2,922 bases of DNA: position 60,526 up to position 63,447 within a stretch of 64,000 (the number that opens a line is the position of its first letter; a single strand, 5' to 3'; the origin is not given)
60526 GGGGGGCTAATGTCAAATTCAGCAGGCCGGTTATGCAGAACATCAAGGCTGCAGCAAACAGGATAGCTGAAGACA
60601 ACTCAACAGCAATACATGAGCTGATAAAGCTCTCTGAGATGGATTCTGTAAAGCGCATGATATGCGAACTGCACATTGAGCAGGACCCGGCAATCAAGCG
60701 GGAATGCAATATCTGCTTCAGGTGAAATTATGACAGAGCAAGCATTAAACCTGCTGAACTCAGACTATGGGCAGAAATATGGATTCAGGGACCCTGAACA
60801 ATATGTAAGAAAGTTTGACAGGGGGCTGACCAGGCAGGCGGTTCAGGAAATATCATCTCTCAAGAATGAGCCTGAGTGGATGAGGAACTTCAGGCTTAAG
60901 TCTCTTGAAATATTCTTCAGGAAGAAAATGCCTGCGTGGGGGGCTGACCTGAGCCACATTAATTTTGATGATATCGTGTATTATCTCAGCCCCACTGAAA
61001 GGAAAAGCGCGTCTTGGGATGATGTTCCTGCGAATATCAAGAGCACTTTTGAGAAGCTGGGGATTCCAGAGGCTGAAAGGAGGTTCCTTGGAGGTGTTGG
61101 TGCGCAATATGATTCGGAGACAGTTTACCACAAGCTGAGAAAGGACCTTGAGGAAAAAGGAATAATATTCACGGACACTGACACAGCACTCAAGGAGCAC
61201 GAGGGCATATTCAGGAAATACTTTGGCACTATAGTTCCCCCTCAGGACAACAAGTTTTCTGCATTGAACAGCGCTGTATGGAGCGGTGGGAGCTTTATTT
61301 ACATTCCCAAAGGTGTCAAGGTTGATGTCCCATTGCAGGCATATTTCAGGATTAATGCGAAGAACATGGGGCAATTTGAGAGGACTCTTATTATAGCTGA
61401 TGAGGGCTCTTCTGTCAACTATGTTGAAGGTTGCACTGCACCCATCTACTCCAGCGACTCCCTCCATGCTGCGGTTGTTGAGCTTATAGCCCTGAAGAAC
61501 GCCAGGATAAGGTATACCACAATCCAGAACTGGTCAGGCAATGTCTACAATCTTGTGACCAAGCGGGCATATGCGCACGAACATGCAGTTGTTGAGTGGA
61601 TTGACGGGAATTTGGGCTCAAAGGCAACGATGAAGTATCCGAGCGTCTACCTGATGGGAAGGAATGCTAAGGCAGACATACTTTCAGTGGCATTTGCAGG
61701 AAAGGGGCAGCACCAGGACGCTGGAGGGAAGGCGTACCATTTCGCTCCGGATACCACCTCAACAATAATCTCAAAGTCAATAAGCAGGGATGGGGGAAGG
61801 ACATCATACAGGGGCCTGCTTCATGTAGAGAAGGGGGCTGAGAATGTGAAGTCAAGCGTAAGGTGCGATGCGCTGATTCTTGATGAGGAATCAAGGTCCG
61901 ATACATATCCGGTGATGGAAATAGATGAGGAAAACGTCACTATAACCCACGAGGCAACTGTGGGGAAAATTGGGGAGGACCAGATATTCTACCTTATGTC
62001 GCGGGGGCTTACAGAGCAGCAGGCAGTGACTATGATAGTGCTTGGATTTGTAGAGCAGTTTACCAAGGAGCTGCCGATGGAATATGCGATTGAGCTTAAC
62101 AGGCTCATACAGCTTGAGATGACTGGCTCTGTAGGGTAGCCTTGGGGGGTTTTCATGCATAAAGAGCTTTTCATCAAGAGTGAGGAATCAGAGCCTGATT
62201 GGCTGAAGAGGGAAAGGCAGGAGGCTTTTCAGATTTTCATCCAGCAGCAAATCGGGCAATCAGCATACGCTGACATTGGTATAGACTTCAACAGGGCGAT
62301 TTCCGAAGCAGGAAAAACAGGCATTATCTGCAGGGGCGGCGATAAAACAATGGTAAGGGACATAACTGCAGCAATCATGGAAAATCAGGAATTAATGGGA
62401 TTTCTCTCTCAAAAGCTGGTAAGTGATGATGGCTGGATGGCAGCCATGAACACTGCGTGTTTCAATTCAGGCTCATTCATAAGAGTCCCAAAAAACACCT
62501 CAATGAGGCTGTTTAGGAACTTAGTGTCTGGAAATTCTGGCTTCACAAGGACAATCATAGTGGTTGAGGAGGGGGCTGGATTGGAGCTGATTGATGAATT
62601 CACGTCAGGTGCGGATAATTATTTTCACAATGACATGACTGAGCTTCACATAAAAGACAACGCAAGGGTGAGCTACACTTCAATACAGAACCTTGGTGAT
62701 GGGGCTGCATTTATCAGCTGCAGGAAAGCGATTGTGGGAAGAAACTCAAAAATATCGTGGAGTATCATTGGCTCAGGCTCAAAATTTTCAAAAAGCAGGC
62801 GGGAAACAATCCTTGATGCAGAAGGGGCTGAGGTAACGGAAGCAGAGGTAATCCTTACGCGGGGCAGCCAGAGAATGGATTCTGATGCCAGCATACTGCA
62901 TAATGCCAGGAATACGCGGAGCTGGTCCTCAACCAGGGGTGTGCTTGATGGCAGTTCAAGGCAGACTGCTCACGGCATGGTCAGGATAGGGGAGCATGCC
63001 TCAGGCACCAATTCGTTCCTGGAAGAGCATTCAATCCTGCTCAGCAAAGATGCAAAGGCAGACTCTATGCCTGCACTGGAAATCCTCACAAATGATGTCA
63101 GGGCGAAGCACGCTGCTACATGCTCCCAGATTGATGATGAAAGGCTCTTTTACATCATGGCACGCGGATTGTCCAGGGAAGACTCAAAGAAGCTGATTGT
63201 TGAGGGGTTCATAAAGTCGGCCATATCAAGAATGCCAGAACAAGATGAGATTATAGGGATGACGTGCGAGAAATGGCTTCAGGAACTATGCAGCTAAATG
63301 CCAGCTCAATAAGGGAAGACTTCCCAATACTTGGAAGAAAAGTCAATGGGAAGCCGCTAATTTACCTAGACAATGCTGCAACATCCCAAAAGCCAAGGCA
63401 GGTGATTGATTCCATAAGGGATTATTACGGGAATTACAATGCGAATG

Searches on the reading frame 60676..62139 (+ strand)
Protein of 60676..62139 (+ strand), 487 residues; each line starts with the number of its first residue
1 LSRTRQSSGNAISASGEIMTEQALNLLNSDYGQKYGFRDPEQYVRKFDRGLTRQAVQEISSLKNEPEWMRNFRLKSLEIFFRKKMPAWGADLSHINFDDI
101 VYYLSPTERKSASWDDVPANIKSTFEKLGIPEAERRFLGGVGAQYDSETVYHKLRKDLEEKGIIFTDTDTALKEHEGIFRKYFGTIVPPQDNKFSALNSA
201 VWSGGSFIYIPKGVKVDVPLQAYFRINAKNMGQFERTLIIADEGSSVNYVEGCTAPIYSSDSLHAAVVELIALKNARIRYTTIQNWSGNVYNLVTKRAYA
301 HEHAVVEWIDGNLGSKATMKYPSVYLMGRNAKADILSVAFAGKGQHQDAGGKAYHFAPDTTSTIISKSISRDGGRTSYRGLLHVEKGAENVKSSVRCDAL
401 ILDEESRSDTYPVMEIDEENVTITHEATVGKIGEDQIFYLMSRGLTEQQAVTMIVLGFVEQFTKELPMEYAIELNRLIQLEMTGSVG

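Call 38: search_protein_families(library=pfam, proteins=[window:60676-62139:+], max_evalue=0.00001)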
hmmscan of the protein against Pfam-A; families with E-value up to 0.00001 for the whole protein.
window:60676-62139:+ (487 aa): 2 families
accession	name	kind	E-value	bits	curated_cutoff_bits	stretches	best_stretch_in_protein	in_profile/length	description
PF01458.23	SUFBD_core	-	1.8e-87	293.1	27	1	224-458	1-232/232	SUF system FeS cluster assembly, SufBD core domain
PF19295.5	SufBD_N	-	1.1e-08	35.4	23.5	1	156-221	105-171/172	SufBD protein N-terminal region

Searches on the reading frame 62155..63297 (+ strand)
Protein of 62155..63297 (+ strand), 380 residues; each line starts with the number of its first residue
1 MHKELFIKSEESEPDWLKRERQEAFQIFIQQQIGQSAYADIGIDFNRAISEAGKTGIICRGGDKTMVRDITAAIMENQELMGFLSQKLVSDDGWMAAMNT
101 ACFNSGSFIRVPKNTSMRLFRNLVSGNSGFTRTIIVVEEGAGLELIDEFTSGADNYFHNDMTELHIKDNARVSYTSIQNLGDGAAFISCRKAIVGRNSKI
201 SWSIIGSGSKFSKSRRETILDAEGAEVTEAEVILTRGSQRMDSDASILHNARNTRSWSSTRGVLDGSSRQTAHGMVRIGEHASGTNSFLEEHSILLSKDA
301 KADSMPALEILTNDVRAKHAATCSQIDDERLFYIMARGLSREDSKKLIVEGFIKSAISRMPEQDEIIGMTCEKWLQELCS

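Call 38: search_protein_families(library=pfam, proteins=[window:62155-63297:+], max_evalue=0.00001)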
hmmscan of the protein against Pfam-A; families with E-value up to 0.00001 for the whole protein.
window:62155-63297:+ (380 aa): 1 family
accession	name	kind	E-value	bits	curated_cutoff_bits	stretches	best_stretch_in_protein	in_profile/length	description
PF01458.23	SUFBD_core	-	9.6e-66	222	27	1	127-352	8-232/232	SUF system FeS cluster assembly, SufBD core domain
